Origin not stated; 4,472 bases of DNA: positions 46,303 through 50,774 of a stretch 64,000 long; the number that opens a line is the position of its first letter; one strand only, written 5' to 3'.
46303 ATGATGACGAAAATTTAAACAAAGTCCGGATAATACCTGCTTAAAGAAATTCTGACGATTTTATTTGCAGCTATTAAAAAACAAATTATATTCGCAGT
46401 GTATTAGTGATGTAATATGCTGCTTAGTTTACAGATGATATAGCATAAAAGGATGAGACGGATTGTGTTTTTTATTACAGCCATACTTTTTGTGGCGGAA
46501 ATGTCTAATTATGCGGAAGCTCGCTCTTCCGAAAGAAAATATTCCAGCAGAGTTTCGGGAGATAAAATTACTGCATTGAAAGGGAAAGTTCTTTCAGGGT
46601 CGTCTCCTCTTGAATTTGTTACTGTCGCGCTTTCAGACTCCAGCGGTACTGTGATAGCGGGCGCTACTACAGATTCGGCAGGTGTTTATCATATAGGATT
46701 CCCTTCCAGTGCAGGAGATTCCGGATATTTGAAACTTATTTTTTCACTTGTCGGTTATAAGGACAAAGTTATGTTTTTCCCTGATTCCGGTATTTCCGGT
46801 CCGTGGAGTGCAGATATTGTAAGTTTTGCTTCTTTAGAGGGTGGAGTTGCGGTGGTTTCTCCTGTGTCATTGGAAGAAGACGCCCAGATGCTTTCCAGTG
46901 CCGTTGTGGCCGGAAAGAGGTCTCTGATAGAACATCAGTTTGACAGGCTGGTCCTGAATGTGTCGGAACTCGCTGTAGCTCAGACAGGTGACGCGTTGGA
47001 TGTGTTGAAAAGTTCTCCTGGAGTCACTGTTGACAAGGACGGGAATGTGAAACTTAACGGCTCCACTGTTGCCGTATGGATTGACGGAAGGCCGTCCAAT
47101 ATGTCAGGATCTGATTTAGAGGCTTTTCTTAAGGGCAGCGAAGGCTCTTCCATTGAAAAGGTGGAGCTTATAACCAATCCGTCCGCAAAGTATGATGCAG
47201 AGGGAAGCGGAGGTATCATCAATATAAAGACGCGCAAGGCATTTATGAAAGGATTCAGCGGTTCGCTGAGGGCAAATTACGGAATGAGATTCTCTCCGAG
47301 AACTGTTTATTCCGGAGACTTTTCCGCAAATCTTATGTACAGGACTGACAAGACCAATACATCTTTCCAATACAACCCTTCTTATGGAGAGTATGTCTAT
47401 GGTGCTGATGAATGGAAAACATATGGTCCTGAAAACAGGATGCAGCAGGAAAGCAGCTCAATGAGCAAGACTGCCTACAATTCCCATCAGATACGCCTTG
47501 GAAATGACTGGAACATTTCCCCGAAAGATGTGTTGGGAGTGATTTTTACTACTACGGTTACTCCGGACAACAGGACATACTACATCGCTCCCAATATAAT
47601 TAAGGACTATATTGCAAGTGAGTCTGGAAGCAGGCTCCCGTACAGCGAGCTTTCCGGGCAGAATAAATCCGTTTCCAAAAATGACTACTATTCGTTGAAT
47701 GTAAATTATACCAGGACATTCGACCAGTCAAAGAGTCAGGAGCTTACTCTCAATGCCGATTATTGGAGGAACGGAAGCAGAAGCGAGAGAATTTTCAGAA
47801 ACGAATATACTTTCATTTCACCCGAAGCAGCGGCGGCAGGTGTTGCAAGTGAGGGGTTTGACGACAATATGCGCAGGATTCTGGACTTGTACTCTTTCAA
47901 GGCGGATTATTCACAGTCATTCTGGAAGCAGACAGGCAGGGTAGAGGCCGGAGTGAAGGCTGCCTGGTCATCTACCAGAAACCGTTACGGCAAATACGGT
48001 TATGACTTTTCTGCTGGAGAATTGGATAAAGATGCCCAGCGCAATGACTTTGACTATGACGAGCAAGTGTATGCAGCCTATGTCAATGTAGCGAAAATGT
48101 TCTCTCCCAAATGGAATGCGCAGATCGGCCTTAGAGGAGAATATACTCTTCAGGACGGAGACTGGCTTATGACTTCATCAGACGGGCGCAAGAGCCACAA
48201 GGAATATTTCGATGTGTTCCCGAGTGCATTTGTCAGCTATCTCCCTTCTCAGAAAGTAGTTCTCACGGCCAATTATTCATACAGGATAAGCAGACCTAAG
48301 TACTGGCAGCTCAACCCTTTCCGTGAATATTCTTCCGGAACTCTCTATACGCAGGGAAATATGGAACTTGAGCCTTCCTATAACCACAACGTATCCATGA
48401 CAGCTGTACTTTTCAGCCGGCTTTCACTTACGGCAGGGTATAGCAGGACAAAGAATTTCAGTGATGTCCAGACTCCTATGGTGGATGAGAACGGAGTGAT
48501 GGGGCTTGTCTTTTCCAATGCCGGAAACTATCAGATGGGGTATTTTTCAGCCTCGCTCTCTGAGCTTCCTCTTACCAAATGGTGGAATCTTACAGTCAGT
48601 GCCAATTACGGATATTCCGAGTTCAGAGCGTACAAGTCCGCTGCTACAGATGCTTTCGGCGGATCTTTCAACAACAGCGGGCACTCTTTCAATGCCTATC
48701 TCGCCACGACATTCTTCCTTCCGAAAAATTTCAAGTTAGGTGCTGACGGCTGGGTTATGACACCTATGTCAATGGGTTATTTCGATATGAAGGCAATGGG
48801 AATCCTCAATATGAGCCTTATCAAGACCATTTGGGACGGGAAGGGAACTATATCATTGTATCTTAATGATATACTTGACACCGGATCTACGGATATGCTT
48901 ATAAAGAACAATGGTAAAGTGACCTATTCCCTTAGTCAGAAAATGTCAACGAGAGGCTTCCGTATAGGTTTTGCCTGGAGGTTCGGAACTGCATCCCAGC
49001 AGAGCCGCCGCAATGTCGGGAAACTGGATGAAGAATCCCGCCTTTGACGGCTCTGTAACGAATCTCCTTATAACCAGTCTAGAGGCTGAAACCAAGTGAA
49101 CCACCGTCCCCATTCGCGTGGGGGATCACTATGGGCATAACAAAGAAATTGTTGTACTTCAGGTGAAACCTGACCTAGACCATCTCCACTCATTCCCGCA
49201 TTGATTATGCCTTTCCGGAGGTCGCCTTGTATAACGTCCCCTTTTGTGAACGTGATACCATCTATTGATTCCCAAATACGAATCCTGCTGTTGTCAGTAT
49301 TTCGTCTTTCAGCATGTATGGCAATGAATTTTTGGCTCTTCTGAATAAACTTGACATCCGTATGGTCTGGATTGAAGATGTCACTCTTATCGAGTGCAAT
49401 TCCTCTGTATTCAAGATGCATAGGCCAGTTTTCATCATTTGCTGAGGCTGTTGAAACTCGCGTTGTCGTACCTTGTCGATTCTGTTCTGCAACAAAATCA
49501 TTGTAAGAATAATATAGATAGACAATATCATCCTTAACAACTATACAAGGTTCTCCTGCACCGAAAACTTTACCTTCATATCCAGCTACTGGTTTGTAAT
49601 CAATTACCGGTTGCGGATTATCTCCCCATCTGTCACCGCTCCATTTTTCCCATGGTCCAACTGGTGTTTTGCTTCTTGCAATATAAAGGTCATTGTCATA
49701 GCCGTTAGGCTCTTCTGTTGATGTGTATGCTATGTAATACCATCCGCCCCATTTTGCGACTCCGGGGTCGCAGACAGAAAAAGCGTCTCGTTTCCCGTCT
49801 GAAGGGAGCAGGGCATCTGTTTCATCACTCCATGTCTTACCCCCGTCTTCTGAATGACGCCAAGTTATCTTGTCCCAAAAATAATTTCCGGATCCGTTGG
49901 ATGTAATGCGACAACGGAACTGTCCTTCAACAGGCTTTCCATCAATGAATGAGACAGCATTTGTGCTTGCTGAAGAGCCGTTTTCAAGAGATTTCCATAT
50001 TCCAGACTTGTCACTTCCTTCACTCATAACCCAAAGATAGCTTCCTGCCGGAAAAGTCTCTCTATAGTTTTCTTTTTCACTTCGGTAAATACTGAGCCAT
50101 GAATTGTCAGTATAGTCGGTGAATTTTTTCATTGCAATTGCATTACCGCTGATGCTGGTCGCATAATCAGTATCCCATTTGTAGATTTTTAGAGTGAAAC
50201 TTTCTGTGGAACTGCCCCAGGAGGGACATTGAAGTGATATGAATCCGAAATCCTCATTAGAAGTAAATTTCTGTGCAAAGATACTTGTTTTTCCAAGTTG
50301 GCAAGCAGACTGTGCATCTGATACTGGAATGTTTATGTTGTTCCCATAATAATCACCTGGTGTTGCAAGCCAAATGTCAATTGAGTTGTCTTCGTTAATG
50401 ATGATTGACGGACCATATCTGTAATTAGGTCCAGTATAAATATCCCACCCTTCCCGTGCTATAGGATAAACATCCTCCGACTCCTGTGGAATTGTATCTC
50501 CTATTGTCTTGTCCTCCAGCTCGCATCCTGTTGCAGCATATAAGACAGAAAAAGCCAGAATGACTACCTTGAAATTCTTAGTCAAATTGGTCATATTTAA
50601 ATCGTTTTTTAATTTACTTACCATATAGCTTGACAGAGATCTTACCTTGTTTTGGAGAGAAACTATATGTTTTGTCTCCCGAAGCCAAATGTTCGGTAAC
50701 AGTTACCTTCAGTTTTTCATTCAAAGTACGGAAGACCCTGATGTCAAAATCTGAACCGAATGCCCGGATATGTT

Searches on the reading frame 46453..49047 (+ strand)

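Call 9: search_protein_families(library=pfam, proteins=[window:46453-49047:+])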
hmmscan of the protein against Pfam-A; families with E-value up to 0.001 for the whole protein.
window:46453-49047:+ (864 aa): 5 families
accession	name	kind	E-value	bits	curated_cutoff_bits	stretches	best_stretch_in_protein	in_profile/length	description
PF14905.12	OMP_b-brl_3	-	9.1e-90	302.1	27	1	422-842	2-408/408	Outer membrane protein beta-barrel family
PF07715.20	Plug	-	3.3e-05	24.8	23.9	1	167-255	11-107/107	TonB-dependent Receptor Plug Domain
PF13620.12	CarboxypepD_reg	-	0.00021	22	32.3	1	42-104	2-61/82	Carboxypeptidase regulatory-like domain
PF13715.12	CarbopepD_reg_2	-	0.0003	21.2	32.2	1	42-105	1-58/88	CarboxypepD_reg-like domain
PF11974.14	bMG3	-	0.00097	19.5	34.9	0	47-90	22-65/103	Bacterial alpha-2-macroglobulin MG3 domain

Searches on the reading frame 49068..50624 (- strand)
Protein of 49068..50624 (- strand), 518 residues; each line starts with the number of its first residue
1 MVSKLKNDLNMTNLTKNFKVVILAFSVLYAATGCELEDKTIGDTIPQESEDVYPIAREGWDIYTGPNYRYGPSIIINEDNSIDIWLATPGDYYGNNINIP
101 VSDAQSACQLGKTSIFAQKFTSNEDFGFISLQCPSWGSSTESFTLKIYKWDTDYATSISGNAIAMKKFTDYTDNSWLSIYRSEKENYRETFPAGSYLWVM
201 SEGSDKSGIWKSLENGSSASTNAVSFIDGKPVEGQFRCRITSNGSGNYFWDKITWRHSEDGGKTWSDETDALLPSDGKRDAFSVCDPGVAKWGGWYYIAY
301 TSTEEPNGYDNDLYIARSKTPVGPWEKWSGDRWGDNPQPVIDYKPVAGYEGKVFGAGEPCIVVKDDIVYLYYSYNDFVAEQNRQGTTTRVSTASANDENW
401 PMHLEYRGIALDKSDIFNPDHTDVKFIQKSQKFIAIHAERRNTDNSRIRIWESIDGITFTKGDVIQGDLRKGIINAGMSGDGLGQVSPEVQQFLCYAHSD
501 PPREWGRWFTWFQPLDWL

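Call 9: search_protein_families(library=pfam, proteins=[window:49068-50624:-])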
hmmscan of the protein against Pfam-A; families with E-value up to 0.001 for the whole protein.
window:49068-50624:- (518 aa): 0 families

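Call 37: search_protein_families(library=ncbifam, proteins=[window:49068-50624:-])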
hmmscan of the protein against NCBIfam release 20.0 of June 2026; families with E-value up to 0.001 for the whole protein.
window:49068-50624:- (518 aa): 0 families

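Call 44: search_solved_structures(query=window:49068-50624:-, max_evalue=0.01)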
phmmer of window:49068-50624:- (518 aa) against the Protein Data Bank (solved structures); distinct sequences matched with E-value up to 0.01: 1.
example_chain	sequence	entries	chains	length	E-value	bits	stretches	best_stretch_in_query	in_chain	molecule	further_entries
4u6b_A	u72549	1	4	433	0.0049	18.8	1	247-327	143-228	Conserved hypothetical lipoprotein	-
